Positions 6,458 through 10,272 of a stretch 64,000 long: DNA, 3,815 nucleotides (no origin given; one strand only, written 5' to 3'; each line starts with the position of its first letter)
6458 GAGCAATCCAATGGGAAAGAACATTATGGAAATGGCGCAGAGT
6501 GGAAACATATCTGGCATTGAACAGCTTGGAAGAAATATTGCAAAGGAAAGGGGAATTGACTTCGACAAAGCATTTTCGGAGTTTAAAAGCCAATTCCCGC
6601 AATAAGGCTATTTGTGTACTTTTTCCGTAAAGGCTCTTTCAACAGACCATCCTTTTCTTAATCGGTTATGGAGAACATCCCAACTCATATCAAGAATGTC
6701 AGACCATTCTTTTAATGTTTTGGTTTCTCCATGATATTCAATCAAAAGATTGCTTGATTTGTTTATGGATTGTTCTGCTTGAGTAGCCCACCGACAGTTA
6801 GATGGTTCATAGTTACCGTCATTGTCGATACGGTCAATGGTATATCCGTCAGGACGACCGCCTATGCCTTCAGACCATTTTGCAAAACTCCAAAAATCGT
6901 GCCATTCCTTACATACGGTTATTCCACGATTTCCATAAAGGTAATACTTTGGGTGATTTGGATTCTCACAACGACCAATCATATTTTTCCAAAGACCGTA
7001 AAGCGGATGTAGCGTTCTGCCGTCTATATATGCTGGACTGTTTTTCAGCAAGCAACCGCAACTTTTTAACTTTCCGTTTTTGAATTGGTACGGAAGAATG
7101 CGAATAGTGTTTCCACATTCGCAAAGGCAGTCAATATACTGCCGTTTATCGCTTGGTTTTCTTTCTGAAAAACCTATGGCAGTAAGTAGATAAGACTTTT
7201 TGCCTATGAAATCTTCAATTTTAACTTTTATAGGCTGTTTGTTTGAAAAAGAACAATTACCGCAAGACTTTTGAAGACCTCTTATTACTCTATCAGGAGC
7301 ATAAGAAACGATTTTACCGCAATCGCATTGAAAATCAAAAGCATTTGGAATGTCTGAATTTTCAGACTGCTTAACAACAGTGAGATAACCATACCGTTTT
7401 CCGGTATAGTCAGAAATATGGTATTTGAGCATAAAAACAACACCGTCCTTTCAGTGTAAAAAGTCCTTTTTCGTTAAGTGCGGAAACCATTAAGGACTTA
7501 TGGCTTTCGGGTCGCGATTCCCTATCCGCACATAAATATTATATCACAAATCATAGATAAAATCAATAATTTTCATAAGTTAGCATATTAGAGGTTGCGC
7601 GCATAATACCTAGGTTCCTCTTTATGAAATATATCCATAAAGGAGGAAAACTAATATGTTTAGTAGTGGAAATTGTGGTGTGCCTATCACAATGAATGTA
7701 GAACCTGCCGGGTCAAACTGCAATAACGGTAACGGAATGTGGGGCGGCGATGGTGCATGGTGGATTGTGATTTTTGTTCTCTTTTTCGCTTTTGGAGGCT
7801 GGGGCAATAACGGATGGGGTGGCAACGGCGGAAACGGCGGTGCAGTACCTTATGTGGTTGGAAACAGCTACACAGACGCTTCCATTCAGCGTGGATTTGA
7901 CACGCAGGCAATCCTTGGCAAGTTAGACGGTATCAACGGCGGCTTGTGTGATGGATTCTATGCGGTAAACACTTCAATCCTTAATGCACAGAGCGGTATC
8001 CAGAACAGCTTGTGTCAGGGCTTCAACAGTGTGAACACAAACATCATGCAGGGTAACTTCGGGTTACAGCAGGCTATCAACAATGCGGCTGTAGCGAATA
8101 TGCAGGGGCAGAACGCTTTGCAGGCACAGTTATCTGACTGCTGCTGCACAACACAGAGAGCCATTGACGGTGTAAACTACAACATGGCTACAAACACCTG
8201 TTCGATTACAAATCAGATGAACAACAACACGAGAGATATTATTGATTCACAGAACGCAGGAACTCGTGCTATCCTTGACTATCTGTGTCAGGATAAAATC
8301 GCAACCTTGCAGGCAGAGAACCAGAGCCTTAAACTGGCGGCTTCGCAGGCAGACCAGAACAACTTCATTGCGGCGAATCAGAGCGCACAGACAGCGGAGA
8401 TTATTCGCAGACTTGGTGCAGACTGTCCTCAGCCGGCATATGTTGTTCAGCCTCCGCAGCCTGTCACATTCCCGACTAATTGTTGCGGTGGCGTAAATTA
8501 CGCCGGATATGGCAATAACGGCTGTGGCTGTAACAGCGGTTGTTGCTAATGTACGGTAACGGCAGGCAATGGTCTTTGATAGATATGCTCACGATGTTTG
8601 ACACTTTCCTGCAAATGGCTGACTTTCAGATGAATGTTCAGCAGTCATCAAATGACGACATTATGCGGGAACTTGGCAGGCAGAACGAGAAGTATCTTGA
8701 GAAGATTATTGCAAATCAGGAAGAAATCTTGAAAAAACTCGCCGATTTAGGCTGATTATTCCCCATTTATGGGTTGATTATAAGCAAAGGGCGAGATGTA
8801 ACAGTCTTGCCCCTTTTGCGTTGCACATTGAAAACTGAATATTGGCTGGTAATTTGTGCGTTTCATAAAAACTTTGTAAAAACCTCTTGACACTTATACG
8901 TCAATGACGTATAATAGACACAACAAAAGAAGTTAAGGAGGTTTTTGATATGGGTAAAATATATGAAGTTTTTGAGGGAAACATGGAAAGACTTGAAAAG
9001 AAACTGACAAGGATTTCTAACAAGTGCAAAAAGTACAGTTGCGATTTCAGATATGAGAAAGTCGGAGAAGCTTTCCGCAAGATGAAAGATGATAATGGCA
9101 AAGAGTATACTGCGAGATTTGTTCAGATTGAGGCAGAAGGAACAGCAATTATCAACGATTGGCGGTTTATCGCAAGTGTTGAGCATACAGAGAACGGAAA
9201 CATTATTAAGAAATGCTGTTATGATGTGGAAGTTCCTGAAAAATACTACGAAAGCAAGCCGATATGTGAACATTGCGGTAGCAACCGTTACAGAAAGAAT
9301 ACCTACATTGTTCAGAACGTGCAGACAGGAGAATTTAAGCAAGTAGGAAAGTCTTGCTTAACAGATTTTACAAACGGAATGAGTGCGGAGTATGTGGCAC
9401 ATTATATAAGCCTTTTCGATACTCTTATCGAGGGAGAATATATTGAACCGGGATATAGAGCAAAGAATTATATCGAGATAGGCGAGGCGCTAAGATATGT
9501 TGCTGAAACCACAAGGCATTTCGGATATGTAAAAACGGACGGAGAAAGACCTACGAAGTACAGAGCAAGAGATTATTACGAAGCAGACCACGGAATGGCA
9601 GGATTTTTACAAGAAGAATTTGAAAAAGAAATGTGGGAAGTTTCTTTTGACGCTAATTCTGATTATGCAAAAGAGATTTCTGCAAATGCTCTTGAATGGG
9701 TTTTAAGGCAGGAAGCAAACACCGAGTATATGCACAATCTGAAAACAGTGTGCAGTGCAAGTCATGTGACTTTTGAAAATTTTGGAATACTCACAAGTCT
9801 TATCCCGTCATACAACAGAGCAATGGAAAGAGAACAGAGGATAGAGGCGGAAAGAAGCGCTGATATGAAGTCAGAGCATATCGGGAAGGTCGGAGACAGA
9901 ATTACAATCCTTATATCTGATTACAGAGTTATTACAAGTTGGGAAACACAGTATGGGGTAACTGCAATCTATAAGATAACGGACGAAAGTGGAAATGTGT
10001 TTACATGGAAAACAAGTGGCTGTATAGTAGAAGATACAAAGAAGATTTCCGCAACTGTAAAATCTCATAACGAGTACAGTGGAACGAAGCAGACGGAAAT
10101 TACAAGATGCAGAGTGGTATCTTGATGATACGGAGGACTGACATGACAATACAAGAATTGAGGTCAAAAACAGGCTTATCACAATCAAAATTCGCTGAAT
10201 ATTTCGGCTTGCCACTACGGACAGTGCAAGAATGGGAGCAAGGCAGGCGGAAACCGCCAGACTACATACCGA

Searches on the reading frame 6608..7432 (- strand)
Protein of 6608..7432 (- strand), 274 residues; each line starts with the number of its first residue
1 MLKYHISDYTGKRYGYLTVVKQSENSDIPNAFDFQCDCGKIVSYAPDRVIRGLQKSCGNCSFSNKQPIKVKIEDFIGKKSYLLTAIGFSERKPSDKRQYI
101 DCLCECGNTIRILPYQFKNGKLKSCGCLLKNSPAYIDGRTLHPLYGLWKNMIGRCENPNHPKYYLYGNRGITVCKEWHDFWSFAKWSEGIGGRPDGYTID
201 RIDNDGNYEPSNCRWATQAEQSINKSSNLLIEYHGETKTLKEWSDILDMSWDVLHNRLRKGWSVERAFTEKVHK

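Call 34: search_protein_families(library=phrogs, proteins=[window:6608-7432:-], max_evalue=0.00001)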
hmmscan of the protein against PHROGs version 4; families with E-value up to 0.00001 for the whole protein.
window:6608-7432:- (274 aa): 7 families
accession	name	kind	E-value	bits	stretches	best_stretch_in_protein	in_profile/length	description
phrog_374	-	DNA, RNA and nucleotide metabolism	4.9e-73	247.9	2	63-270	185-398/617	HNH endonuclease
phrog_3377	-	DNA, RNA and nucleotide metabolism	8.1e-55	186.7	1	136-273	6-142/196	HNH endonuclease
phrog_8790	-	DNA, RNA and nucleotide metabolism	3.5e-34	119.8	1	139-239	20-115/241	restriction endonuclease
phrog_2081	-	DNA, RNA and nucleotide metabolism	2.2e-32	113.7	1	116-228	67-198/433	HNH endonuclease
phrog_953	-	DNA, RNA and nucleotide metabolism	1e-19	72.1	1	139-226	219-306/420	HNH endonuclease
phrog_22195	-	unknown function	8.7e-08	33.1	0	8-69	9-67/148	-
phrog_4578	-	DNA, RNA and nucleotide metabolism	2.5e-07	31.6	1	185-227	18-61/130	HNH endonuclease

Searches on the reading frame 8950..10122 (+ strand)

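Call 34: search_protein_families(library=phrogs, proteins=[window:8950-10122:+], max_evalue=0.00001)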
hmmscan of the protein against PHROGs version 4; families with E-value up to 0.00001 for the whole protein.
window:8950-10122:+ (391 aa): 5 families
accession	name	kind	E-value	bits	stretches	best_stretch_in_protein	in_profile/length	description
phrog_2319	-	unknown function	1.8e-71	242.5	1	5-389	6-396/399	-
phrog_30451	-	unknown function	1.3e-13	52.1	1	300-389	180-279/287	-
phrog_27218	-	unknown function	1.4e-11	45.6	1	293-389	92-189/192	-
phrog_3628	-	unknown function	2.2e-09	37.9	1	293-390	156-256/257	-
phrog_4095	-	unknown function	6.2e-06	27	0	291-389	117-225/234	-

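Call 87: search_protein_families(library=pfam, proteins=[window:8950-10122:+], max_evalue=0.001)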
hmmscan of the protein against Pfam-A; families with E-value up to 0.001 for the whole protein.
window:8950-10122:+ (391 aa): 0 families
